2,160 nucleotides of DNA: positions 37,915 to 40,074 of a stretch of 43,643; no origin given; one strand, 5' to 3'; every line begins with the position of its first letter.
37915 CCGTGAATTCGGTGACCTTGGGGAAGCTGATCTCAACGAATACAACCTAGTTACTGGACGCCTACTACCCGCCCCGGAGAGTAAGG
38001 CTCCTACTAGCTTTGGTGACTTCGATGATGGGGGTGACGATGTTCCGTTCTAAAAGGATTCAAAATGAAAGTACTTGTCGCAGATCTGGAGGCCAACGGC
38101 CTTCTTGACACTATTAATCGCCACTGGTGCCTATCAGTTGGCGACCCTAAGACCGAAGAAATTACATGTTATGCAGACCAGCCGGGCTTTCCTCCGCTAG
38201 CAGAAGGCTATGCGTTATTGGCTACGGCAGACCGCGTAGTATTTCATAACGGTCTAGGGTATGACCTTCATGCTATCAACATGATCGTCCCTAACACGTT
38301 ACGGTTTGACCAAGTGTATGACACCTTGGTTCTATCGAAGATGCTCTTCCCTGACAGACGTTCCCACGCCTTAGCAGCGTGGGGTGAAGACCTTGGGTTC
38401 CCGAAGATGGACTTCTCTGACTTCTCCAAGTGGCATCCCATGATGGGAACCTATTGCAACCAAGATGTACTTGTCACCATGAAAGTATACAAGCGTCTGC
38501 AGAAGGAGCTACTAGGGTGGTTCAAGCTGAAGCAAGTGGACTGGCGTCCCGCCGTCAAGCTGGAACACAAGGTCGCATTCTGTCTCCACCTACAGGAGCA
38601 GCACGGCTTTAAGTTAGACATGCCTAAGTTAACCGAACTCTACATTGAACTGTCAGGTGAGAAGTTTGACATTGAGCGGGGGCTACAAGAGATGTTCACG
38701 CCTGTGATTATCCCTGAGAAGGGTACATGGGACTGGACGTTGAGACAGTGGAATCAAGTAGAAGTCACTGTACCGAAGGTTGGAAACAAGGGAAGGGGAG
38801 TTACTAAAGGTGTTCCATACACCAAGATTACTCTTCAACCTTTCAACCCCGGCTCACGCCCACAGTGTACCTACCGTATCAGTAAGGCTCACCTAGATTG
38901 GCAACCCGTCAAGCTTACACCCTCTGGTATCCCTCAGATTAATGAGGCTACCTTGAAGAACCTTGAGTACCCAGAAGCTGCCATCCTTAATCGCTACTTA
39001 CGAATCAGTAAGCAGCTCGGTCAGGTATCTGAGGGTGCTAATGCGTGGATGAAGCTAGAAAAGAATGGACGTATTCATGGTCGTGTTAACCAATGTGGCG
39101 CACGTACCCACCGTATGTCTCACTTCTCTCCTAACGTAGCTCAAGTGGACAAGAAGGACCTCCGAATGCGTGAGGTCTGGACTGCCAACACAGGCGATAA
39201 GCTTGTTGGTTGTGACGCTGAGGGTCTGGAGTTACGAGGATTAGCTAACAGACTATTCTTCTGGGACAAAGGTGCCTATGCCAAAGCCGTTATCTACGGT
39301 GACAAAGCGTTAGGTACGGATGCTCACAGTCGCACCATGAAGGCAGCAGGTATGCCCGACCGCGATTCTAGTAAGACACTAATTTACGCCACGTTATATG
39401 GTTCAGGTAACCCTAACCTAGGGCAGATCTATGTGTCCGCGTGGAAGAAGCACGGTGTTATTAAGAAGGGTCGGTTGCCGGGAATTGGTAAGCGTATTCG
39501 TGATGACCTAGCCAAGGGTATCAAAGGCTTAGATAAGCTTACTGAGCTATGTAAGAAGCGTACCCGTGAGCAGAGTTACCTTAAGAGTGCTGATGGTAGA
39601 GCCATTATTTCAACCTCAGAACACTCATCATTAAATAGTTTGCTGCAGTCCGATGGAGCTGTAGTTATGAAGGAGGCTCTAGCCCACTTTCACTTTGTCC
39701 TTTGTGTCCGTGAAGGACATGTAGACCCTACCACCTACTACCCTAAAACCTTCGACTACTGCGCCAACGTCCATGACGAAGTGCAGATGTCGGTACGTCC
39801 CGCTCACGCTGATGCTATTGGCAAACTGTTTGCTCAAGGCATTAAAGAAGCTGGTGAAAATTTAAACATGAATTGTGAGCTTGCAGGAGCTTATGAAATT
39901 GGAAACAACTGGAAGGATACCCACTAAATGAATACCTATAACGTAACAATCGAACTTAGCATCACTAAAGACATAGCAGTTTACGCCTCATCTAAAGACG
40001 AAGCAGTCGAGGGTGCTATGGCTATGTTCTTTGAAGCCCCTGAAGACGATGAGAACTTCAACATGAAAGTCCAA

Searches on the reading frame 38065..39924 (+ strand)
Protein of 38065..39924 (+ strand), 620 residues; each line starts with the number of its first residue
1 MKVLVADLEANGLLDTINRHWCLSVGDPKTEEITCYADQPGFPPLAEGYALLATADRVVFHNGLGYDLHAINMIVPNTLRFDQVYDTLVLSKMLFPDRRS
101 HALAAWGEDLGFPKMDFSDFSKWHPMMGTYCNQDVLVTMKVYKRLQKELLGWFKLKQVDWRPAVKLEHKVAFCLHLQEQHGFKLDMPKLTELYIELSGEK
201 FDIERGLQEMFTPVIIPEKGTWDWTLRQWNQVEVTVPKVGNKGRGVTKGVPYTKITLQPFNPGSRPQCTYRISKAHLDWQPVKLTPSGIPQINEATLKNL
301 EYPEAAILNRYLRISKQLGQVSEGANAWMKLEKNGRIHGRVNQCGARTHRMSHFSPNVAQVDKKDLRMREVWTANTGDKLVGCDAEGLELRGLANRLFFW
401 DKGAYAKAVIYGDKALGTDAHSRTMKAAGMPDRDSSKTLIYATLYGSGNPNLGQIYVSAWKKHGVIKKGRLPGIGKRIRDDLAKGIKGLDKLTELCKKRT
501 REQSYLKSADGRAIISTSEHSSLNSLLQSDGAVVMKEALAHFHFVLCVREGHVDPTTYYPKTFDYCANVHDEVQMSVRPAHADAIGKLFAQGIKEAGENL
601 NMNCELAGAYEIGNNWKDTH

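Call 85: search_protein_families(library=phrogs, proteins=[window:38065-39924:+], max_evalue=0.00001)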
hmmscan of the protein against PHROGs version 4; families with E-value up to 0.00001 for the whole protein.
window:38065-39924:+ (620 aa): 8 families
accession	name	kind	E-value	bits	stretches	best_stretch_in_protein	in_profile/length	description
phrog_17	-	DNA, RNA and nucleotide metabolism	8e-104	349.8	1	1-619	670-1233/1445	DNA polymerase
phrog_15971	-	DNA, RNA and nucleotide metabolism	2.9e-73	248.2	1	164-620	4-376/376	DNA polymerase I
phrog_6375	-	DNA, RNA and nucleotide metabolism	2.9e-18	67.5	1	444-580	1-136/204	DNA polymerase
phrog_403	-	DNA, RNA and nucleotide metabolism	1.8e-15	57.7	1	1-149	65-250/321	DNA polymerase exonuclease subunit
phrog_8888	-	DNA, RNA and nucleotide metabolism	3.4e-09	38.1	1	368-577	1-192/295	DNA polymerase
phrog_24147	-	DNA, RNA and nucleotide metabolism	4e-08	34.4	1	520-620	3-93/93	DNA polymerase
phrog_12241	-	DNA, RNA and nucleotide metabolism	2.3e-06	27.8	0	46-197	185-348/502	DNA polymerase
phrog_38876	-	DNA, RNA and nucleotide metabolism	3e-06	28.7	0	99-146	43-94/111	DNA polymerase exonuclease subunit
